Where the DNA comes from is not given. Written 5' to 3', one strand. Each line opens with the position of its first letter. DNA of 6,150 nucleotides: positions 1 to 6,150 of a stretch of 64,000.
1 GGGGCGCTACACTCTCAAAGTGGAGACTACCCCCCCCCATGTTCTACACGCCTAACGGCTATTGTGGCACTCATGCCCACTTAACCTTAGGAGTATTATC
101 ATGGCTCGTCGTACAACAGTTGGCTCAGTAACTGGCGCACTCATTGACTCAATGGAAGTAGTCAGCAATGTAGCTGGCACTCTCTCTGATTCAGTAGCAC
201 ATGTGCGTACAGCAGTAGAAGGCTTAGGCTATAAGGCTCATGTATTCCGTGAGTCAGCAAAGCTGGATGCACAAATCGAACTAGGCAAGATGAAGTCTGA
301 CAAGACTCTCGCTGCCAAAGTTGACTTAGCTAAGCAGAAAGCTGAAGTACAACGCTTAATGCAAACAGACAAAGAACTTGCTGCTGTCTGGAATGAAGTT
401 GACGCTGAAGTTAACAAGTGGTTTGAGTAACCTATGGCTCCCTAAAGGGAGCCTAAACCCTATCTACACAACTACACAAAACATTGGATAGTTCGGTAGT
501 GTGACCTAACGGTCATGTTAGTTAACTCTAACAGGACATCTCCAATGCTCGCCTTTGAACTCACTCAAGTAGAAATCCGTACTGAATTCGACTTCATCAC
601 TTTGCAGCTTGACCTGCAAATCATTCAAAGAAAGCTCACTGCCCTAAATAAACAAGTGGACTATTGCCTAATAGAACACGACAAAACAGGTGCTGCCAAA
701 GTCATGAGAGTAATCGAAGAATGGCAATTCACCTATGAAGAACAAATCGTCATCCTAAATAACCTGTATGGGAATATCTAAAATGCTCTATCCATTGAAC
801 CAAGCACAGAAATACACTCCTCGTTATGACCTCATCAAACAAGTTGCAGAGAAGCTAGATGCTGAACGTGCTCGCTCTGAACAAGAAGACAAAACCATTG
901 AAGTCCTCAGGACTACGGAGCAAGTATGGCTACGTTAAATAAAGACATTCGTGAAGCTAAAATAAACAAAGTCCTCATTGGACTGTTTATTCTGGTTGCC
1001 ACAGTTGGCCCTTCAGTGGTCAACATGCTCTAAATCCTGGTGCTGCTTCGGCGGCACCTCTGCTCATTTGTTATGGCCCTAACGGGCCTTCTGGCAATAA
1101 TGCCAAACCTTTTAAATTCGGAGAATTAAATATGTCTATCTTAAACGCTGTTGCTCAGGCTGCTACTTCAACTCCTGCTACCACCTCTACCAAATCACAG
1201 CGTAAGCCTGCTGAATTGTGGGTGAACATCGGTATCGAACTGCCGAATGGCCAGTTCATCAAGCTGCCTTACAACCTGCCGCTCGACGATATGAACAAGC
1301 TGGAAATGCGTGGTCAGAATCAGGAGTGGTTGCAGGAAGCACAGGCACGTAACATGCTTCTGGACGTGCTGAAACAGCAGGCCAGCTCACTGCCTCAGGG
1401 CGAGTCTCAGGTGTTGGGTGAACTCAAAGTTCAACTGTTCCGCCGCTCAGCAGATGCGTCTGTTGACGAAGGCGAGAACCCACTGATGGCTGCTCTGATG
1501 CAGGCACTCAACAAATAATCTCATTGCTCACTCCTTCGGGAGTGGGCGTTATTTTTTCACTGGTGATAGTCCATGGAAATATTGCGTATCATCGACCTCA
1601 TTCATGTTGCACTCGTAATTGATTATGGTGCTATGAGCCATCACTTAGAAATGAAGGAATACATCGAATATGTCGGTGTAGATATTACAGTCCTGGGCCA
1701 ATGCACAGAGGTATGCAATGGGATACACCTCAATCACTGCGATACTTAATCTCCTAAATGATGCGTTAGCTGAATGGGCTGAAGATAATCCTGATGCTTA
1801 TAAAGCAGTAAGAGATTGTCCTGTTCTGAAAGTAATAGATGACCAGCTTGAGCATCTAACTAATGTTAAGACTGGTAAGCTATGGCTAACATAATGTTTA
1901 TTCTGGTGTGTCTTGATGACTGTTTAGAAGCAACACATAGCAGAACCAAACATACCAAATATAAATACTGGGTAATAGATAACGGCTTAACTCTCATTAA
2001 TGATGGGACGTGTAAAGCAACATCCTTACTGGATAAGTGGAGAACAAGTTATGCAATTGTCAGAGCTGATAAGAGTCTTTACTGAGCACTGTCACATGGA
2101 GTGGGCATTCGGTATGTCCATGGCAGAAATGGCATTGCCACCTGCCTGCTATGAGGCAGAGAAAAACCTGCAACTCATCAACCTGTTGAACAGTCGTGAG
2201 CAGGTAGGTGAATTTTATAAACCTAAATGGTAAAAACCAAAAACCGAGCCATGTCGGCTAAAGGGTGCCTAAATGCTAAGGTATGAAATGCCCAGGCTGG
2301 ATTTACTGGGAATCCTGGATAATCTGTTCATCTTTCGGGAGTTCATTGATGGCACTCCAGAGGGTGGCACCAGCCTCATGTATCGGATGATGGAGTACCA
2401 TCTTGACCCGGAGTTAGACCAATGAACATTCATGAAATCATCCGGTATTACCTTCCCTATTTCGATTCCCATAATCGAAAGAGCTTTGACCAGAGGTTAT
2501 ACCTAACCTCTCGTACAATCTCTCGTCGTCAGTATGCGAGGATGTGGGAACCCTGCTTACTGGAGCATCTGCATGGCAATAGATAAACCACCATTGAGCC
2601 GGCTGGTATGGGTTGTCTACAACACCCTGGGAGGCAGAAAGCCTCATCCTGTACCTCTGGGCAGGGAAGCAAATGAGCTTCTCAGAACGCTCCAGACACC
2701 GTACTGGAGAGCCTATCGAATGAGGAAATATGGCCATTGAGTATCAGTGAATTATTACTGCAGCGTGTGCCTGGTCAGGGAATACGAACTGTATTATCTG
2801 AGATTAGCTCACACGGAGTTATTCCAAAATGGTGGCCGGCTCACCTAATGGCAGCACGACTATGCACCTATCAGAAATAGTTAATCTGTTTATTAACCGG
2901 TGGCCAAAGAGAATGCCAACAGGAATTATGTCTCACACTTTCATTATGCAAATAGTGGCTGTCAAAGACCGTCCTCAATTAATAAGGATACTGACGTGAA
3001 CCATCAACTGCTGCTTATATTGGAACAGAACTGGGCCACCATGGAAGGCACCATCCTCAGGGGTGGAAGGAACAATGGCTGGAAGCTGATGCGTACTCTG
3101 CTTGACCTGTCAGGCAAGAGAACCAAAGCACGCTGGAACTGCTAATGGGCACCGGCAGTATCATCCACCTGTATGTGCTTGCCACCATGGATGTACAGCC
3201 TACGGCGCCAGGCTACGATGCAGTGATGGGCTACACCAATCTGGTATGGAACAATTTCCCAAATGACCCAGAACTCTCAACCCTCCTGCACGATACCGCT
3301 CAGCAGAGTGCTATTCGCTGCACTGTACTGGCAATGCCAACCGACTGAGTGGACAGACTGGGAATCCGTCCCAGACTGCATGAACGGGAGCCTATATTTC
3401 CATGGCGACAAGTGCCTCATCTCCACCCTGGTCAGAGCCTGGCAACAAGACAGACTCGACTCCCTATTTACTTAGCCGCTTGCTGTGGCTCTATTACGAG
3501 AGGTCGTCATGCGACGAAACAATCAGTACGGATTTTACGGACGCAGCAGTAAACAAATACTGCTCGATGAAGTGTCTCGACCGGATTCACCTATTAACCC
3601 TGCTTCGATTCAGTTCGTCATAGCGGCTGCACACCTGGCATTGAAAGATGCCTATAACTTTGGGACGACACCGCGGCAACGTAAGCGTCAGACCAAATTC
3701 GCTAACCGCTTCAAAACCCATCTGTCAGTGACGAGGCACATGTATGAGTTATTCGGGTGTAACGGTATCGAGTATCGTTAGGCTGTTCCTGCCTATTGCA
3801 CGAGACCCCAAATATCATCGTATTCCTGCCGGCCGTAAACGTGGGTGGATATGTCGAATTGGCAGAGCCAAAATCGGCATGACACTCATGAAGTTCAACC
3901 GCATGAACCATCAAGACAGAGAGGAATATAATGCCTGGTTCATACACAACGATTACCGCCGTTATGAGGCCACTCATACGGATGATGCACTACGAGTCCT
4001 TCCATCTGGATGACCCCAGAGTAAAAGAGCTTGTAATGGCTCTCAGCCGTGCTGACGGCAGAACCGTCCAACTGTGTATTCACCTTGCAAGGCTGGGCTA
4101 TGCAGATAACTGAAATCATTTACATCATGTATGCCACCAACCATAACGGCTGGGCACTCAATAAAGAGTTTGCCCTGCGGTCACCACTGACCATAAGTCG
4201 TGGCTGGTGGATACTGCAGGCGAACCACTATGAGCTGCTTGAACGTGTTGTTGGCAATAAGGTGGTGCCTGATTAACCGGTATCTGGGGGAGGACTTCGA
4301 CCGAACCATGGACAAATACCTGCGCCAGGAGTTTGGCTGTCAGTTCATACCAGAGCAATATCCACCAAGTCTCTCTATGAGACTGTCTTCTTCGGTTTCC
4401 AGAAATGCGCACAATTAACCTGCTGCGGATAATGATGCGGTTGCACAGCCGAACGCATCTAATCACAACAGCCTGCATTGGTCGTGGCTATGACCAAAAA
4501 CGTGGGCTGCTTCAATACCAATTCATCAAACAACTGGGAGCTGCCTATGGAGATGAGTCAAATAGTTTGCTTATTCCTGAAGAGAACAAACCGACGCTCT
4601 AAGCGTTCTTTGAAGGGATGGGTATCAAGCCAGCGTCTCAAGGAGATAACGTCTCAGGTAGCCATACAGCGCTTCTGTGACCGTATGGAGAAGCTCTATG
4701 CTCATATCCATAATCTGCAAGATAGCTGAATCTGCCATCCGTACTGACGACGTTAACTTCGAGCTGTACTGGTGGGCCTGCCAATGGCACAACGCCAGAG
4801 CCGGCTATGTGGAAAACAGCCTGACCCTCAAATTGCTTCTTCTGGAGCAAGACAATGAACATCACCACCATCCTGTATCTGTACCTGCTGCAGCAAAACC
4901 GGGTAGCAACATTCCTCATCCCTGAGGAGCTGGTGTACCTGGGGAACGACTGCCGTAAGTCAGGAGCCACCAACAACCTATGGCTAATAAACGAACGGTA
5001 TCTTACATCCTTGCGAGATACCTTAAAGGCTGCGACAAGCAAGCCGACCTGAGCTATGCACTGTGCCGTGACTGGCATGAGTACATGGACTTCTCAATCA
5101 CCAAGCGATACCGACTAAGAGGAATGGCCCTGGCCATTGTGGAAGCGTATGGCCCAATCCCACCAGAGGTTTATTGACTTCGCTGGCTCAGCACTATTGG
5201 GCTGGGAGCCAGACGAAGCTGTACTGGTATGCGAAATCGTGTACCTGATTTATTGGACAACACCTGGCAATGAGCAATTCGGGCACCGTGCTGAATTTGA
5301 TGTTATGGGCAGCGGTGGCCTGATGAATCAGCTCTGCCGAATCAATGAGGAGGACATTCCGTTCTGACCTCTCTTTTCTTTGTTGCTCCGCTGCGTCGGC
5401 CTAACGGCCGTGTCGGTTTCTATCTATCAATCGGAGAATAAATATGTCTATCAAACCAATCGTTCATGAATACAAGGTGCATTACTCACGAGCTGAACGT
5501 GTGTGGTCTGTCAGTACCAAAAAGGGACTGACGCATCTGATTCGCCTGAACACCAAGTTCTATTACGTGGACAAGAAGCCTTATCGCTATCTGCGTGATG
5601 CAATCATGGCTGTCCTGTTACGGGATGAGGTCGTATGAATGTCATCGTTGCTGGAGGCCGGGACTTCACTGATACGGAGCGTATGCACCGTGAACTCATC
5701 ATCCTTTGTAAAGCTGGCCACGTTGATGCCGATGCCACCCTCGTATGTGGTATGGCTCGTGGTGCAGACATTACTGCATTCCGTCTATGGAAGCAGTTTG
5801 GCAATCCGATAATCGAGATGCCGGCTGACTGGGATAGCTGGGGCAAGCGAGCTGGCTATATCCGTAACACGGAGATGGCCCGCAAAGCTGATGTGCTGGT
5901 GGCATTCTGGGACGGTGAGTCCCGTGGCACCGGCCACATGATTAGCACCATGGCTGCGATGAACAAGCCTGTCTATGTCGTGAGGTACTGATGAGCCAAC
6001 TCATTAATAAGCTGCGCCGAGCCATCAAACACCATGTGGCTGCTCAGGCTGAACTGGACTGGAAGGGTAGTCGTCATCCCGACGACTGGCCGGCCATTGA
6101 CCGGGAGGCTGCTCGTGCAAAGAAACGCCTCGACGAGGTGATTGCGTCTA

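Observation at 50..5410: Four recurrent stem-TAAC-stem hairpins 36-50 nt upstream of early start codons: candidate hairpin promoters for the giant virion RNAP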

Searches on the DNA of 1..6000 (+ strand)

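Call 3: search_dna_similar(query=window:1-6000:+, collection=phages, mode=near, max_rows=30)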
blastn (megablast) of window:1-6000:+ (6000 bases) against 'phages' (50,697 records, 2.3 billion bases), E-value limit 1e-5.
Records with a match: 4; places in all: 6; records where one place covers at least 80% of the query: 2.
Best place of each record, by identity: >=99% 2; 80-90% 2.
By first word of the organism name: Erwinia 4.
By host as written in the record: Erwinia amylovora 3; Erwinia amylovora YBK14808 1.
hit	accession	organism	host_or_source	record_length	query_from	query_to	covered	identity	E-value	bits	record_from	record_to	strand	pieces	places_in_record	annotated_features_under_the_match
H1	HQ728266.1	Erwinia phage vB_EamP-S6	Erwinia amylovora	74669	1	6000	100%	100.0%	0e+0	11081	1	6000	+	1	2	gp005 | gp026 | gp001 | gp017 | gp002 | and 22 other names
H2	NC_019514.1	Erwinia phage vB_EamP-S6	Erwinia amylovora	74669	1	6000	100%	100.0%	0e+0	11081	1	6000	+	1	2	gp005 | GTP-binding domain | gp001 | gp017 | gp002 | and 22 other names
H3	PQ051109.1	Erwinia phage Fifi011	Erwinia amylovora YBK14808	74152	1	6000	62%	84.8%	0e+0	3711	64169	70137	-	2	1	RNAP1 subunit A | hypothetical protein (x20) | GTP-binding domain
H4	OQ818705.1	Erwinia phage Pastis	Erwinia amylovora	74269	2036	2239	3%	80.1%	8e-32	147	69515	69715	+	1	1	hypothetical protein (x2)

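Call 21: get_annotated_region(hit=H3, flank=4500)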
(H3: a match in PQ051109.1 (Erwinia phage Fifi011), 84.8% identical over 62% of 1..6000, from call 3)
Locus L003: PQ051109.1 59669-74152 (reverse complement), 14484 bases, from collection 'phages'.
description: Erwinia phage Fifi011, complete genome.
organism: Erwinia phage Fifi011 (NCBI taxid 3349640)
taxonomy: Viruses; Duplodnaviria; Heunggongvirae; Uroviricota; Caudoviricetes
host: Erwinia amylovora YBK14808; source: soil from pear orchard; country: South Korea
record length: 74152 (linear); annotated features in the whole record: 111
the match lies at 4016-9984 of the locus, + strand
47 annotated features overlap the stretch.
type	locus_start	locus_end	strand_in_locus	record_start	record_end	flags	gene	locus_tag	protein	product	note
CDS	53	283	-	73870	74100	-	-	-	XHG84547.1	hypothetical protein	gp111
CDS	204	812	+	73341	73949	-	-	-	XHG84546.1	hypothetical protein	gp110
CDS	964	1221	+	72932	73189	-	-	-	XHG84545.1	hypothetical protein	gp109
CDS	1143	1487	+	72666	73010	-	-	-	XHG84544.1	hypothetical protein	gp108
CDS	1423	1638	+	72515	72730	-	-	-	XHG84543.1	hypothetical protein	gp107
CDS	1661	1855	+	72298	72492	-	-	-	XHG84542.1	hypothetical protein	gp106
CDS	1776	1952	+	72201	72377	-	-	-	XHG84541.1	hypothetical protein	gp105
CDS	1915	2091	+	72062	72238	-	-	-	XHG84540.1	hypothetical protein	gp104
CDS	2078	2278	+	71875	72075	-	-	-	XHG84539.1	hypothetical protein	gp103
CDS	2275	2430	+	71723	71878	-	-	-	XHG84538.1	hypothetical protein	gp102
CDS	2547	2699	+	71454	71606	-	-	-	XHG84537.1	hypothetical protein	gp101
CDS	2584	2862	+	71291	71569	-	-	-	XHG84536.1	hypothetical protein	gp100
CDS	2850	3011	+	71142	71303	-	-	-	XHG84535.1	hypothetical protein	gp99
CDS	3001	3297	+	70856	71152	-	-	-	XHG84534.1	hypothetical protein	gp98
CDS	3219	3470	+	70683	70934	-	-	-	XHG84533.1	hypothetical protein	gp97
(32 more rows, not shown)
